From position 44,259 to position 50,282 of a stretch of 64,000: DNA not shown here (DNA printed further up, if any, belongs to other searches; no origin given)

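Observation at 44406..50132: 1908-aa secreted protein with a dockerin but no recognisable catalytic domain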

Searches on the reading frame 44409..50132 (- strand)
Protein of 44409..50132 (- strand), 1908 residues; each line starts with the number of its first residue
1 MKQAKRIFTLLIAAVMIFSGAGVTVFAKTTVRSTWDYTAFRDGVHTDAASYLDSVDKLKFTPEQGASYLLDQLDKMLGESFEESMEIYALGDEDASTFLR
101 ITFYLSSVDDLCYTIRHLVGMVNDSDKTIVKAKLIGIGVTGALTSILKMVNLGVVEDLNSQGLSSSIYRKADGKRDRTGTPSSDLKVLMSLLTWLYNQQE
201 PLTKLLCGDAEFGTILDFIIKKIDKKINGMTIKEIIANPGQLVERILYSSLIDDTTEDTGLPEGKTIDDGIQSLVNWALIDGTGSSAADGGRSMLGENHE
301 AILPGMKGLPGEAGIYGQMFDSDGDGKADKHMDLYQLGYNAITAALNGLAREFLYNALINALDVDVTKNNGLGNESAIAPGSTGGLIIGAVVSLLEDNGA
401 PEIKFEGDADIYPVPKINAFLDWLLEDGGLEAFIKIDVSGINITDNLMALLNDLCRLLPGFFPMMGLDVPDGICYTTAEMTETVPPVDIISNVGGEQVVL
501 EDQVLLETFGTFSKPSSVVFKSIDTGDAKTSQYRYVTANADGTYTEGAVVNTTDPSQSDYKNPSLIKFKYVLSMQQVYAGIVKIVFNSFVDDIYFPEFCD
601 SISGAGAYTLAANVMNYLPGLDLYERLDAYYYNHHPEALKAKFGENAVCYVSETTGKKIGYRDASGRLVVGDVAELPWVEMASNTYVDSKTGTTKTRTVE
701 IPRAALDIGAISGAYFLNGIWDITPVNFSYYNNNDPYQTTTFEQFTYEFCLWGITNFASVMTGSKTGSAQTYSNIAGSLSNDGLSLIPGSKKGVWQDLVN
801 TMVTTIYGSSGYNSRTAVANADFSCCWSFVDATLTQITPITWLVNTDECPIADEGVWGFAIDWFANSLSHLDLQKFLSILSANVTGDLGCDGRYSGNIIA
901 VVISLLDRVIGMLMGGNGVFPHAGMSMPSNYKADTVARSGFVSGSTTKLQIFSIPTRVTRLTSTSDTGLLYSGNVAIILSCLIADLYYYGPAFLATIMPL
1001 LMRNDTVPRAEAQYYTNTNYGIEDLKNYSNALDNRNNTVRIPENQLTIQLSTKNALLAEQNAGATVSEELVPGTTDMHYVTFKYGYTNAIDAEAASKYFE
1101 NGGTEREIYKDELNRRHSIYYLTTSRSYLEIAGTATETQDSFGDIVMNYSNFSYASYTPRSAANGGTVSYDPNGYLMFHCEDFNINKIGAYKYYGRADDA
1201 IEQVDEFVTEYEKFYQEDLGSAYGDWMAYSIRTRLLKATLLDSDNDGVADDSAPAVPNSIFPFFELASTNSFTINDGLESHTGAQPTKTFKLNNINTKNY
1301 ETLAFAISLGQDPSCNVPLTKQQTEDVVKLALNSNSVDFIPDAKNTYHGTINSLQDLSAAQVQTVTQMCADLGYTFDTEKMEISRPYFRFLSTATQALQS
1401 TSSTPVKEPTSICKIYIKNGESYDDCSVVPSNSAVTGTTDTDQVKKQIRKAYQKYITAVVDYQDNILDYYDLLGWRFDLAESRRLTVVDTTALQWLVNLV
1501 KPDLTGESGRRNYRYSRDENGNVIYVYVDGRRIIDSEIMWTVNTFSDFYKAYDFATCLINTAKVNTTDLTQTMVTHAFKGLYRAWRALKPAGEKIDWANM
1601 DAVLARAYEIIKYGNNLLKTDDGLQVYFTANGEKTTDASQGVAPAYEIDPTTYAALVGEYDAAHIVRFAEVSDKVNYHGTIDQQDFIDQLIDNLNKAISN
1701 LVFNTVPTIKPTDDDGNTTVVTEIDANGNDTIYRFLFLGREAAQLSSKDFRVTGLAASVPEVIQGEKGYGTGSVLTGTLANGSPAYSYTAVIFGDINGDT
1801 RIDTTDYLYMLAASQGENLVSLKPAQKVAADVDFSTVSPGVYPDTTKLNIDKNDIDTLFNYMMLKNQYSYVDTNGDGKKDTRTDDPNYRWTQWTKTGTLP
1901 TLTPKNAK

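Call 92: search_solved_structures(query=A6, max_evalue=5)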
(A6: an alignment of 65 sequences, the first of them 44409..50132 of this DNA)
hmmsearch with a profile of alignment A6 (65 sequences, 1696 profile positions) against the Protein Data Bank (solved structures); distinct sequences matched with E-value up to 5: 35.
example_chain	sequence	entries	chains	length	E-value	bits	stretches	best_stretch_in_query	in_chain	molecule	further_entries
2yik_A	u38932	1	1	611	1.5e-09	39.2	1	1615-1678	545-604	ENDOGLUCANASE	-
4cj0_A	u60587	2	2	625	3.6e-07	31.3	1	1615-1676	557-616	ENDOGLUCANASE D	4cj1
1clc_A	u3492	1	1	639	3.7e-07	31.3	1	1615-1676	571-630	ENDOGLUCANASE CELD; EC: 3.2.1.4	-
2ccl_B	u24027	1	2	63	1.3e-06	29.5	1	1615-1675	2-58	ENDO-1,4-BETA-XYLANASE Y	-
4fl4_A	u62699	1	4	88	4.8e-06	27.6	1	1618-1676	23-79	Glycoside hydrolase family 9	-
5lxv_B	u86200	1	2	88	8.2e-06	26.8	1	1611-1675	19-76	Carbohydrate-binding protein WP_009985128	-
8zvk_A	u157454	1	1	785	9.2e-06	26.7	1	1616-1675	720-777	AaBgIC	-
2mte_A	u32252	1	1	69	3.1e-05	24.9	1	1616-1676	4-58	Cellulose 1,4-beta-cellobiosidase (reducing end) CelS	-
1daq_A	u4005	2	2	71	3.3e-05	24.8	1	1616-1676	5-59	ENDOGLUCANASE SS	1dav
1ohz_B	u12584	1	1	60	4e-05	24.6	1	1618-1675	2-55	ENDO-1,4-BETA-XYLANASE Y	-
8x39_A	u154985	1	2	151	0.00016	22.5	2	1615-1676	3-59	Serine protease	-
8x3a_A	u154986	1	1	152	0.00018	22.4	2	1615-1676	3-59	Serine protease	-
2vn6_B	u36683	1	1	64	0.00036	21.4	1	1615-1676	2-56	ENDOGLUCANASE A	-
8ajy_B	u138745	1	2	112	0.00036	21.4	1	1618-1684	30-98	Dockerin from ScaH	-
4uyp_B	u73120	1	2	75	0.00089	20.1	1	1616-1676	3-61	Cellulosomal scaffoldin adaptor protein B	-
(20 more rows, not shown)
